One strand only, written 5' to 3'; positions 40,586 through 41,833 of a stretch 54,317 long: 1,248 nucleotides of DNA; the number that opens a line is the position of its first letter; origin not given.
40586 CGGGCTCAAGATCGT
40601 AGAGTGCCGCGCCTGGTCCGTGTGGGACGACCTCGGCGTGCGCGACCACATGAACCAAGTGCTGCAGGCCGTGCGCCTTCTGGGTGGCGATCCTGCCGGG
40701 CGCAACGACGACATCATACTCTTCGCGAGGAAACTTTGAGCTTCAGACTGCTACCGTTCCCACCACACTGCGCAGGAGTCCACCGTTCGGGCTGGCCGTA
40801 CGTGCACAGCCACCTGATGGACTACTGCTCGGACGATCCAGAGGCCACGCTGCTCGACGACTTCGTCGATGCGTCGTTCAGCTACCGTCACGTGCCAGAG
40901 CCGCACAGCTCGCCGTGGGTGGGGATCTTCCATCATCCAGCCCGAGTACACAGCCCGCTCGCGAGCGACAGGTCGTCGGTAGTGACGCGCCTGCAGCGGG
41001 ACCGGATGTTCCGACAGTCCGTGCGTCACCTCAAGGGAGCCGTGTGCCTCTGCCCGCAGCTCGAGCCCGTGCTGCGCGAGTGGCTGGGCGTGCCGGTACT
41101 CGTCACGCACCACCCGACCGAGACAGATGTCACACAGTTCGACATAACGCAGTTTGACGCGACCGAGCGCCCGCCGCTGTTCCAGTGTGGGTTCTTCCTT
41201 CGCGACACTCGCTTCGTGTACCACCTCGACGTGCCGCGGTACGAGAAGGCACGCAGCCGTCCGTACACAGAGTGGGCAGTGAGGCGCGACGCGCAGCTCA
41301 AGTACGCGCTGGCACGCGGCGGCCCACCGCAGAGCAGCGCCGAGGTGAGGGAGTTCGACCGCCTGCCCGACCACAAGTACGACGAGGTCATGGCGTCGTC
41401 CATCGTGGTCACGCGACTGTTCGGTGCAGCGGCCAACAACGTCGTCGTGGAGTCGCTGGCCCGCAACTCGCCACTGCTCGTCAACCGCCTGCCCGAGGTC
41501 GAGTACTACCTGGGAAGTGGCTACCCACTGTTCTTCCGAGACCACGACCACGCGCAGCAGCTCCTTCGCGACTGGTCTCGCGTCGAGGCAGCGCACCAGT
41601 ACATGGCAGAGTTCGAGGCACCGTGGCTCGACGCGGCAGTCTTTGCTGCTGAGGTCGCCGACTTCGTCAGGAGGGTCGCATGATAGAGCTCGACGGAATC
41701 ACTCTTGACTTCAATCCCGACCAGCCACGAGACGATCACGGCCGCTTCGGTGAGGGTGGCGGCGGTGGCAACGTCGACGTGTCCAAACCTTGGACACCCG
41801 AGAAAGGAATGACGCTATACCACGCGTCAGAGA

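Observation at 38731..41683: Second sulfotransferase plus SAM methyltransferase and GT-like gene: a tailoring set between the sigma factor and the packaging genes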

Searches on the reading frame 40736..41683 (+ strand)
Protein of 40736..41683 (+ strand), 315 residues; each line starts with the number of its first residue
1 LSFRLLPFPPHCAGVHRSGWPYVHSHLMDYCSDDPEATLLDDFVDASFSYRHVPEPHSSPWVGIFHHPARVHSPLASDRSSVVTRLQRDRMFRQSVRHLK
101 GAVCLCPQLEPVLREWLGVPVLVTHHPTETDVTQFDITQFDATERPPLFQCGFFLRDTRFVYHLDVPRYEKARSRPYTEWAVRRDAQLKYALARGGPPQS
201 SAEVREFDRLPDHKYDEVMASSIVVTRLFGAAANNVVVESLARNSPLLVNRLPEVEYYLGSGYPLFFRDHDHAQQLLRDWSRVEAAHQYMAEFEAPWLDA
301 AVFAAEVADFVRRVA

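Call 3: search_protein_families(library=pfam, proteins=[window:40736-41683:+], max_evalue=1)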
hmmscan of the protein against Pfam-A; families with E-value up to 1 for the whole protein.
window:40736-41683:+ (315 aa): 0 families

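Call 7: search_protein_families(library=phrogs, proteins=[window:40736-41683:+], max_evalue=0.1)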
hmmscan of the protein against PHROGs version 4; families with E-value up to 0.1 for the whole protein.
window:40736-41683:+ (315 aa): 0 families

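Call 12: find_homologous_proteins(query=window:40736-41683:+, max_evalue=0.001)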
Query window:40736-41683:+ (315 aa): 116 proteins with E <= 0.001 among 2726 candidates.
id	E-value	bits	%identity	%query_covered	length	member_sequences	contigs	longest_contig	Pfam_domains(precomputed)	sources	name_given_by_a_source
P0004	3.0e-194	663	100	91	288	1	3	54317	-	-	-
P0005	1.3e-119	418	58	100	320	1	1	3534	-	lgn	-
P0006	2.0e-85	305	51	100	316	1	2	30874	-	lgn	-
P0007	2.1e-83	299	50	100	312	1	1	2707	-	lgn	-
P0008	5.1e-80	288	50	98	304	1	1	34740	-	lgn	-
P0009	3.1e-75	272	47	96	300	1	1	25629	-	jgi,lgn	jgi:hypothetical protein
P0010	2.9e-73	265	46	95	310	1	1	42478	-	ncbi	-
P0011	2.2e-70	256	44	95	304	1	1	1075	-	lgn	-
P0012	6.9e-69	251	41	99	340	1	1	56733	-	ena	-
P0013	2.2e-66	243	43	99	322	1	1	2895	-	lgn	-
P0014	4.5e-66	242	42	99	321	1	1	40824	-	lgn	-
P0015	2.5e-65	239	41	96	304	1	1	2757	-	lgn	-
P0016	1.6e-64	237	41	96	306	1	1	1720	-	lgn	-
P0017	4.0e-64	235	39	99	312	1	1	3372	-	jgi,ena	-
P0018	5.5e-64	235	42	99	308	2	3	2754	-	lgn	-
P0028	3.9e-61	225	44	87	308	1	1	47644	-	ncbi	ncbi:hypothetical protein BH11PLA2_BH11PLA2_22690 [soil metagenome]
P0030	6.1e-61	225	41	95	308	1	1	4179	PF13524.13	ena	-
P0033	4.6e-60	222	40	89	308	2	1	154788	-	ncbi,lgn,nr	ncbi:hypothetical protein GC197_09990 [bacterium]|nr:hypothetical protein [bacterium]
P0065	8.8e-40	155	32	96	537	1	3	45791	PF13578.13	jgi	jgi:predicted O-methyltransferase YrrM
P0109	1.1e-25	109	28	89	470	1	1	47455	PF00515.35,PF07719.24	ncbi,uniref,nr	ncbi:tetratricopeptide repeat protein [Cronbergia sp. UHCC 0137]|uniref:tetratricopeptide repeat pro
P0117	2.3e-24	105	30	86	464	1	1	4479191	PF14559.13,PF13431.13,PF13414.13,PF00515.35,PF13432.13,PF13181.13,PF07719.24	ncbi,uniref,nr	ncbi:tetratricopeptide repeat protein [Desulfoferula mesophila]|uniref:Tetratricopeptide repeat prot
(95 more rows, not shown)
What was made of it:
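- On GT-B glycosyltransferases (GT4-like): One homologue of 116 carries PF13524 (call 12).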

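Call 17: find_encoding_contigs(protein=P0006, flank=10000, max_places=3)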
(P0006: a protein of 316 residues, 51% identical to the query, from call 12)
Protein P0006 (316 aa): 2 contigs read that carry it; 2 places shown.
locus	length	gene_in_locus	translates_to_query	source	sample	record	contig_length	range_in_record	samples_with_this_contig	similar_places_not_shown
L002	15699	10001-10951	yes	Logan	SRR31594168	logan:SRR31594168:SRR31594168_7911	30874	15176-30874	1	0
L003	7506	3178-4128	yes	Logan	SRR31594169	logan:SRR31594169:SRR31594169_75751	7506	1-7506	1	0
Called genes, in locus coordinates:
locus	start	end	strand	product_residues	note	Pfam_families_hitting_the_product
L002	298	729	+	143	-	-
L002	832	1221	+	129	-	-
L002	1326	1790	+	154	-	-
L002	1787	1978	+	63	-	-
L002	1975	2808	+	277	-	PF04679:DNA_ligase_A_C (faint), PF14743:DNA_ligase_OB_2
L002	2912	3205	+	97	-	-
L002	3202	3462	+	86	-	PF09723:Zn_ribbon_8 (weak)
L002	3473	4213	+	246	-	PF02511:Thy1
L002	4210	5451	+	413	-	-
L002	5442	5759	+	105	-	-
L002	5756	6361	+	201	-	-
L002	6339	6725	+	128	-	-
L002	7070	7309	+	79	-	-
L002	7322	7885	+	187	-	PF04545:Sigma70_r4, PF08281:Sigma70_r4_2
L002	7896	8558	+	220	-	-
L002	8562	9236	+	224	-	PF13489:Methyltransf_23 (weak)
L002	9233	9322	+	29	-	-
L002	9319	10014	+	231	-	-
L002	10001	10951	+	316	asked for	-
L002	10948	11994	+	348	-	PF04577:Glyco_transf_61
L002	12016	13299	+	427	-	-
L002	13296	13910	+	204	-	-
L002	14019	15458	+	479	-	PF06074:Portal_Mu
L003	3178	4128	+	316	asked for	-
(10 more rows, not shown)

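Call 21: search_solved_structures(query=A3, max_evalue=10, show_alignments=2)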
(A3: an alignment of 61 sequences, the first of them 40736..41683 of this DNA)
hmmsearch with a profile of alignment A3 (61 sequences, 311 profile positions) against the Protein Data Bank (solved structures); distinct sequences matched with E-value up to 10: 8.
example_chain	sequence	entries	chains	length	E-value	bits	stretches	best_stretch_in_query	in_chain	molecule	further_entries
8k5u_A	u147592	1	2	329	0.018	17.7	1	230-269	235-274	Se glycosyltransferase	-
8jjn_C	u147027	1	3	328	0.044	16.4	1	230-269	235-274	TIGR04348 family glycosyltransferase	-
8jjq_C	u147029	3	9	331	0.045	16.3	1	230-269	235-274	TIGR04348 family glycosyltransferase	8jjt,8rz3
8fbx_A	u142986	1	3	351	0.053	16.1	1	230-269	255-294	Selenosugar synthase SenB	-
1cpc_A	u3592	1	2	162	0.82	12.2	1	86-155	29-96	C-PHYCOCYANIN (ALPHA SUBUNIT)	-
7uyr_A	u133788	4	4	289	1.1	11.8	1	7-44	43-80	Non-receptor tyrosine-protein kinase TYK2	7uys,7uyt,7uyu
4f0t_A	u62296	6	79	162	1.5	11.4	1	87-154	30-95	C-phycocyanin alpha chain | C-phycocyanin alpha subunit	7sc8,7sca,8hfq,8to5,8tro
1f99_A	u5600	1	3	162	2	10.9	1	86-155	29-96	R-PHYCOCYANIN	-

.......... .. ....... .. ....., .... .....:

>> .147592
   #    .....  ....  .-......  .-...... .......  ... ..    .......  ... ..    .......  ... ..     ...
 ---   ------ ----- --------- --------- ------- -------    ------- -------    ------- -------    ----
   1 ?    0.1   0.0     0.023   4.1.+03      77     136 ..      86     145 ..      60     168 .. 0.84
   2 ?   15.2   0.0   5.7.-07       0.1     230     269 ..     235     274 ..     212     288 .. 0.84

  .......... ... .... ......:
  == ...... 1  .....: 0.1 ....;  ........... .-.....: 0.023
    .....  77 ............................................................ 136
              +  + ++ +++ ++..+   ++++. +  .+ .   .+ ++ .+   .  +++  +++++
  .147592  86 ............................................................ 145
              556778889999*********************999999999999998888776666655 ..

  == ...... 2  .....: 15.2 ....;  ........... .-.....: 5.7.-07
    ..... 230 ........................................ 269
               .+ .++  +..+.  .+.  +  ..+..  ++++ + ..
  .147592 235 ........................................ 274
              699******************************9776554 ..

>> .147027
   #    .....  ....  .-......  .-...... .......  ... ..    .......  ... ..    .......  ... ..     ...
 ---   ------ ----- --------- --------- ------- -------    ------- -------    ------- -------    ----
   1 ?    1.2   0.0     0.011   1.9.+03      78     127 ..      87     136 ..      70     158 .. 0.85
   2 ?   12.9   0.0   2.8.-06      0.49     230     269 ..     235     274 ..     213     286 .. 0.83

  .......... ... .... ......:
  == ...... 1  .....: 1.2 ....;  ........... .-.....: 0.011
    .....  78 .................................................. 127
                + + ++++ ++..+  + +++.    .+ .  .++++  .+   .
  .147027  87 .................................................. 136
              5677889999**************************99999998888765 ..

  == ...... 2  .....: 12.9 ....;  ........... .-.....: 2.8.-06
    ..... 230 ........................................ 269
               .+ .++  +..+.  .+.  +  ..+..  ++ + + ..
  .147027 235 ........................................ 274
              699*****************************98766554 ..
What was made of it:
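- On GT-B glycosyltransferases (GT4-like): The profile matches SenB only at E=0.018 (call 21).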

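Call 29: predict_structure(alignment_id=A3)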
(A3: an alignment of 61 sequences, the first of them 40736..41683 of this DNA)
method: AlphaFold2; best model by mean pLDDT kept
length: 315 residues; sequences in the alignment: 61
mean_pLDDT: 96.0   pTM: 0.92
mean pLDDT of the five models: 96.0, 95.9, 95.7, 95.7, 95.3
residues with pLDDT >= 90: 288; 70-90: 27; 50-70: 0; < 50: 0
segments of 3 or more residues with pLDDT < 50: none
pLDDT, mean of each block of 10 residues (from residue 1): 89 84 96 97 95 95 98 97 97 98 98 98 97 97 98 96 97 95 97 87 93 95 98 95 98 98 98 98 98 97 98 97
secondary structure, 60 per line:
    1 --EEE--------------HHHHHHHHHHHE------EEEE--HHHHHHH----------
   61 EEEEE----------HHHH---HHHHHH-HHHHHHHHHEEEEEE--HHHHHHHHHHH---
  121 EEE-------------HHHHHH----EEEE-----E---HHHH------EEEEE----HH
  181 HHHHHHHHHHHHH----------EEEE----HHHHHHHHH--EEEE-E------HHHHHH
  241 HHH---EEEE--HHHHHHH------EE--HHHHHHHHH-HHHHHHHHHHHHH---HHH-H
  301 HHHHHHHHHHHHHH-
elements in order: E3-5 H20-30 E38-41 H44-50 E61-65 H76-79 H83-88 H90-98 E99-104 H107-117 E121-123 H137-142 E147-150 H160-163 E170-174 H179-193 E204-207 H212-220 E223-226 H235-243 E247-250 H253-259 H270-278 H280-292 H300-314
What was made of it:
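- On GT-B glycosyltransferases (GT4-like): pLDDT 96, pTM 0.92 (call 29).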

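Call 32: find_encoding_contigs(protein=P0012, flank=10000, max_places=2)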
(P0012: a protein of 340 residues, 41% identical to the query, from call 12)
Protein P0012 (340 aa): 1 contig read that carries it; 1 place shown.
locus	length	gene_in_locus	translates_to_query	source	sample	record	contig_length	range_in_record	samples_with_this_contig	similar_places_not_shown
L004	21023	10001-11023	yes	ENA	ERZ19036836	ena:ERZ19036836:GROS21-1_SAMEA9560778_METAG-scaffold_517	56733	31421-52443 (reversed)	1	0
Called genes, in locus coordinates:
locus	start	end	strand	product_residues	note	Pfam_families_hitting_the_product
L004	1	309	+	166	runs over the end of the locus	-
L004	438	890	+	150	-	-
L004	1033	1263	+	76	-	-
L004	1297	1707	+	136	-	-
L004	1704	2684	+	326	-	PF04679:DNA_ligase_A_C (faint), PF14743:DNA_ligase_OB_2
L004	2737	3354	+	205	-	-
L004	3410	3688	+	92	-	PF24043:DUF7352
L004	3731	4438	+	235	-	PF00805:Pentapeptide, PF13599:Pentapeptide_4, PF13576:Pentapeptide_3 (faint), PF00805:Pentapeptide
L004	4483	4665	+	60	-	-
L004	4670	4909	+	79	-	-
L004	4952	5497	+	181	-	-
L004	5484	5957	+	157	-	-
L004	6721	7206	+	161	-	-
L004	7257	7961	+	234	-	-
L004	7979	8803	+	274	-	-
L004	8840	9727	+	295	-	-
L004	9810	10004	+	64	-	PF02599:CsrA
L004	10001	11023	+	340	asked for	-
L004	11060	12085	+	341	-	-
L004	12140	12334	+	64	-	-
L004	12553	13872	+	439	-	-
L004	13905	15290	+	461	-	PF06074:Portal_Mu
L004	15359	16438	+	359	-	PF00082:Peptidase_S8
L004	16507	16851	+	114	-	-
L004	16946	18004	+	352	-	PF03150:CCP_MauG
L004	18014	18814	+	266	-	-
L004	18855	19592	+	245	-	-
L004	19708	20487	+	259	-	-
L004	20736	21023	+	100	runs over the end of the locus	-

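Call 33: find_encoding_contigs(protein=P0028, flank=10000, max_places=2)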
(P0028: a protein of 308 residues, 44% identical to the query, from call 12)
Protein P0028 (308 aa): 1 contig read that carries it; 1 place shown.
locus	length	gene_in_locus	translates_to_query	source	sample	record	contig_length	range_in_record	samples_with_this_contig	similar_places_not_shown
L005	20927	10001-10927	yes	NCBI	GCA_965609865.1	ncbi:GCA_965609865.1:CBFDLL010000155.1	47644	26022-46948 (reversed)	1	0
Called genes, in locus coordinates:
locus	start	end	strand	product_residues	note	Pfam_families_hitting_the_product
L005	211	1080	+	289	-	PF09956:Phage_cement_2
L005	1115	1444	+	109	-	PF09956:Phage_cement_2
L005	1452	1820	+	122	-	PF25138:Phage_H_T_join_3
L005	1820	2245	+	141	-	-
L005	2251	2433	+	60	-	-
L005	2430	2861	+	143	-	-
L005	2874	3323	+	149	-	PF06199:Phage_tail_2 (weak)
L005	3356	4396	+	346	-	PF13365:Trypsin_2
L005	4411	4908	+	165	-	-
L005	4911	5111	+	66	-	-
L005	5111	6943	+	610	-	-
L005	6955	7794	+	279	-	-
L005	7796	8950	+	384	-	-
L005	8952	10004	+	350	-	PF13692:Glyco_trans_1_4, PF00534:Glycos_transf_1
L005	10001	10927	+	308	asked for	-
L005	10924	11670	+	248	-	PF04230:PS_pyruv_trans (weak)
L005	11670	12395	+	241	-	PF13469:Sulfotransfer_3 (weak)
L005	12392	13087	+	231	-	PF00535:Glycos_transf_2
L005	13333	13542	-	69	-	-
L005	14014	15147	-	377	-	-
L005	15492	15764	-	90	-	-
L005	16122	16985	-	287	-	-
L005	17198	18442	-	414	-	PF04055:Radical_SAM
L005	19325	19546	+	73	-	PF13586:DDE_Tnp_1_2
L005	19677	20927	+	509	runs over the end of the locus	PF13701:DDE_Tnp_1_4, PF01609:DDE_Tnp_1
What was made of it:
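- The GT25::ST3 gene follows the tail genes, and the L005 cassette sits directly after tail genes next to transposases, the usual place for conversion genes (call 33).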

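Call 34: fold_search(model_id=the predicted structure, library=pdb)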
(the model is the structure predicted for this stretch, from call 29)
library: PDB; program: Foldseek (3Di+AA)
matches with E <= 10: 637; with E <= 0.001: 149
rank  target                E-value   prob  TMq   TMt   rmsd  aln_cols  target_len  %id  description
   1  8rz3_A                1.3e-09  1.00  0.66  0.65   6.0       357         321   14  Structures of Se- glycosyltransferase SenB from Variovorax paradoxus (released 2024-09-11)
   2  8rz3_B                2.4e-09  1.00  0.64  0.63   6.6       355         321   15  Structures of Se- glycosyltransferase SenB from Variovorax paradoxus (released 2024-09-11)
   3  8jjn_A                4.4e-09  1.00  0.67  0.66   6.1       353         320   14  Structure of SenB in complex with UDP-Glc and PO4- at 1.98 Angstroms resolution (released 2024-02-07)
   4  8jjn_C                5.9e-09  1.00  0.64  0.62   6.3       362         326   14  Structure of SenB in complex with UDP-Glc and PO4- at 1.98 Angstroms resolution (released 2024-02-07)
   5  8jjt_B                9.6e-09  1.00  0.66  0.65   6.2       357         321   14  Structure of SenB in complex with UDP-GlcNAc at 1.88 Angstroms resolution (released 2024-02-07)
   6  8k5u_A                1.1e-08  1.00  0.60  0.60   6.3       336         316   14  Se-glycosyltransferase RsSenB (released 2024-02-07)
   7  8jjq_A                1.1e-08  1.00  0.67  0.66   6.3       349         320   13  Structure of SenB in complex with UDP-GalNAc at 1.64 Angstroms resolution (released 2024-02-07)
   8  8jjn_B                1.1e-08  1.00  0.62  0.63   6.1       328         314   15  Structure of SenB in complex with UDP-Glc and PO4- at 1.98 Angstroms resolution (released 2024-02-07)
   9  8jjq_C                1.5e-08  1.00  0.65  0.64   6.4       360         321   13  Structure of SenB in complex with UDP-GalNAc at 1.64 Angstroms resolution (released 2024-02-07)
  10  7vfo_B                1.6e-08  1.00  0.62  0.42   6.9       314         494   13  Crystal structure of SdgB (Phosphate-binding form) (released 2021-11-24)
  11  8k5u_B                1.7e-08  1.00  0.64  0.63   6.3       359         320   13  Se-glycosyltransferase RsSenB (released 2024-02-07)
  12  8jjt_C                1.8e-08  1.00  0.64  0.63   6.5       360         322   14  Structure of SenB in complex with UDP-GlcNAc at 1.88 Angstroms resolution (released 2024-02-07)
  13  8rz3_C                2.3e-08  1.00  0.64  0.62   6.2       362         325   14  Structures of Se- glycosyltransferase SenB from Variovorax paradoxus (released 2024-09-11)
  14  6tvp_A                3.1e-08  1.00  0.58  0.49   7.9       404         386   14  Structure of Mycobacterium smegmatis alpha-maltose-1-phosphate synthase GlgM (released 2020-04-22)
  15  7vfl_A                6.1e-08  1.00  0.61  0.41   6.9       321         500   13  Crystal structure of SdgB (UDP, NAG, and O-glycosylated SD peptide-binding form) (released 2021-11-24)
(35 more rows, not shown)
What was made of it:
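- On GT-B glycosyltransferases (GT4-like): Foldseek probability 1.0 to SenB, SdgB, GlgM, BshA and MshA over about 300-360 columns (call 34).
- Closest known: GT4-type GT-B glycosyltransferases. Same: The donor-site segment NNVVVE..R..P aligns to SenB (calls 21, 34).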

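Call 35: find_related_loci(query=A3, collection=viral_contigs, flank=10000)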
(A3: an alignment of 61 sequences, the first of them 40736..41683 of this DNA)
Query A3 (315 aa) in viral_contigs; peptide patterns used: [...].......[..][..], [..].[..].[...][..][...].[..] (x = any residue, [..] = any of these).
298 stretches matched a pattern; 230 encode a relative of the query (tblastn E <= 1e-3); the best 80 are kept; 80 distinct loci.
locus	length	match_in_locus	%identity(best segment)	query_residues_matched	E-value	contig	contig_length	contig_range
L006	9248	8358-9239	43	15-315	2e-65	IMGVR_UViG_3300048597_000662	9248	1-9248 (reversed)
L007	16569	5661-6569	38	2-314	2e-64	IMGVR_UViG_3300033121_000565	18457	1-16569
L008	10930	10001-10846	43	2-290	1e-62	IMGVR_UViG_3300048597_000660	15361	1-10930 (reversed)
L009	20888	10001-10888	34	14-312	8e-50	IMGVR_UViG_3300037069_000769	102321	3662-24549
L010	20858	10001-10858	31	13-307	7e-47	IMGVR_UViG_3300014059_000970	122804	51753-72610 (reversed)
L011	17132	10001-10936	31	11-314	7e-46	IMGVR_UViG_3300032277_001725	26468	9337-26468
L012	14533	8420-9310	34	1-303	3e-45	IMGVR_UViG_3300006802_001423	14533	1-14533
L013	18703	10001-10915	32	12-308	1e-44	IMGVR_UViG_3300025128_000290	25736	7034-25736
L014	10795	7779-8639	30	13-307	4e-44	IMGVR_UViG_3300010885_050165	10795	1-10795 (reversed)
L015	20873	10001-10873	31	13-309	8e-44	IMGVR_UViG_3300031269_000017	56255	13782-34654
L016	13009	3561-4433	31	13-309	8e-44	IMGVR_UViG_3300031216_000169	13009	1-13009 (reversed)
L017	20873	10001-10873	30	13-309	3e-43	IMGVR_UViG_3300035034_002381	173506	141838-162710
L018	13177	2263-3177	31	12-308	3e-43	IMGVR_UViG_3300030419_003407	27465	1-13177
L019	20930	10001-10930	29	13-314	4e-43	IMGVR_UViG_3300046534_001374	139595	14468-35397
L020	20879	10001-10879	32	16-304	1e-42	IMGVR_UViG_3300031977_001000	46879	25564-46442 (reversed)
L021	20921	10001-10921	29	14-314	2e-42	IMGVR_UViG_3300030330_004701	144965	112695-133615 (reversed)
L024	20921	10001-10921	29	14-314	1e-41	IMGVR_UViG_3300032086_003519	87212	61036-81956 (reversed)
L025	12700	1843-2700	30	16-294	7e-42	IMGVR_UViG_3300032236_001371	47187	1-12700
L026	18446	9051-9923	31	14-314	3e-41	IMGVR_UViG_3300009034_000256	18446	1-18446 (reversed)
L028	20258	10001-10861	30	16-295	1e-40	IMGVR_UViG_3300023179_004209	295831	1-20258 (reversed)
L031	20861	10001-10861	30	16-295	7e-40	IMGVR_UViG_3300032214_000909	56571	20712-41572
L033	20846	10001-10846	31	16-290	5e-40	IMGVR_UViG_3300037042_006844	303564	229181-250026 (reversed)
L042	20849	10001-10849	29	16-291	1e-37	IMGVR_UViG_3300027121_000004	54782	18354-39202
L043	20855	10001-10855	30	16-290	4e-37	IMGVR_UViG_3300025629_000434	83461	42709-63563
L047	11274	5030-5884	33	14-300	6e-37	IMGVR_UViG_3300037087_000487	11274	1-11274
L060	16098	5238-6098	28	11-290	1e-34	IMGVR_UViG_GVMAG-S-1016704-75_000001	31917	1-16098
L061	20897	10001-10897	28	16-307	2e-34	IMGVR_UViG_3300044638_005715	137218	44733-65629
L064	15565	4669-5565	30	16-308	4e-34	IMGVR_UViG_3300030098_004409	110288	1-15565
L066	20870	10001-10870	29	16-294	1e-33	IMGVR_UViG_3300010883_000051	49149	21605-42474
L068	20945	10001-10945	29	14-314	1e-33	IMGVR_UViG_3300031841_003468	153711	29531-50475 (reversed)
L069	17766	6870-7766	29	16-314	4e-33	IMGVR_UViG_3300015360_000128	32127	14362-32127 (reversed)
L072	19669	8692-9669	25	9-306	3e-32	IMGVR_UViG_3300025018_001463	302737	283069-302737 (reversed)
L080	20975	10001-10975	28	14-303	2e-29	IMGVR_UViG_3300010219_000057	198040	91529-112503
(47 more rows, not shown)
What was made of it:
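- The GT-B family is in 230 IMG/VR contigs (call 35).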
